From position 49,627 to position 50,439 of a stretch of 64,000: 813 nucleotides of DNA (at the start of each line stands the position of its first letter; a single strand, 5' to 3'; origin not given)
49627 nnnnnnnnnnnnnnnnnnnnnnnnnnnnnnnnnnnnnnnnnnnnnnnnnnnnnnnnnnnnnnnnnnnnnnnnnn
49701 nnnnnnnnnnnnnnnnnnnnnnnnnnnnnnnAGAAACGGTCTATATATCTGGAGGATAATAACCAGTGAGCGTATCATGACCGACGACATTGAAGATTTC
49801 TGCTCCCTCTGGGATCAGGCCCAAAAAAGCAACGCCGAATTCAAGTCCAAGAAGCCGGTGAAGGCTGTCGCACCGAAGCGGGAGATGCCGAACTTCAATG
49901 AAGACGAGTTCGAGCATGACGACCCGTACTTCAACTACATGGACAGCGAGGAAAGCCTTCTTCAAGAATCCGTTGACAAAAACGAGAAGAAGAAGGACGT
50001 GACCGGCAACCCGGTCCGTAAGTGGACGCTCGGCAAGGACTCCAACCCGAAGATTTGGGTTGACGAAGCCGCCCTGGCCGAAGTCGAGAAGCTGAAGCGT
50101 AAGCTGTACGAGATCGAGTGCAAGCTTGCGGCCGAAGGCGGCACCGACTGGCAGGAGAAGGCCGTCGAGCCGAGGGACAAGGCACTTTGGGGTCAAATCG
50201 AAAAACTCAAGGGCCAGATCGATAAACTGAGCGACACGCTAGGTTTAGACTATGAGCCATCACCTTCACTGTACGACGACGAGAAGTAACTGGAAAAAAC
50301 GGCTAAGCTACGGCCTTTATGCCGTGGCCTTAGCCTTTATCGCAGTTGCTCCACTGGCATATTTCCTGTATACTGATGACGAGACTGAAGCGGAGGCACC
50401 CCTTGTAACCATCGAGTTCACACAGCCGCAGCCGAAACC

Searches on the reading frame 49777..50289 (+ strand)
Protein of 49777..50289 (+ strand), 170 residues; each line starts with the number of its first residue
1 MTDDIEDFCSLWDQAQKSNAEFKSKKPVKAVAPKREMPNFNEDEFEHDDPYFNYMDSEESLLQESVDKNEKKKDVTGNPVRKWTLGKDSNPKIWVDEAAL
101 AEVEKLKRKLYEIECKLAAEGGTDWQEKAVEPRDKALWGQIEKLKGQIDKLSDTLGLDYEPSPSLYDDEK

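Call 3: search_protein_families(library=pfam, proteins=[window:49777-50289:+], max_evalue=0.1)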
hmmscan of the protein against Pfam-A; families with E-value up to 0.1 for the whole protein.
window:49777-50289:+ (170 aa): 1 family
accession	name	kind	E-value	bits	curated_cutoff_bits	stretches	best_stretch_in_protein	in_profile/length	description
PF21173.2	DksA-like_N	-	0.039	14.5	27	1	104-132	10-38/65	DnaK suppressor protein-like, N-terminal domain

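Call 4: search_protein_families(library=phrogs, proteins=[window:49777-50289:+], max_evalue=0.01)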
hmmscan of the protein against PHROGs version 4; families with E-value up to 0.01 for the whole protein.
window:49777-50289:+ (170 aa): 0 families

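Call 68: search_protein_families(library=padloc, proteins=[window:49777-50289:+], max_evalue=0.01)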
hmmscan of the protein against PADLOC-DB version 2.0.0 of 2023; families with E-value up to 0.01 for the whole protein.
window:49777-50289:+ (170 aa): 0 families
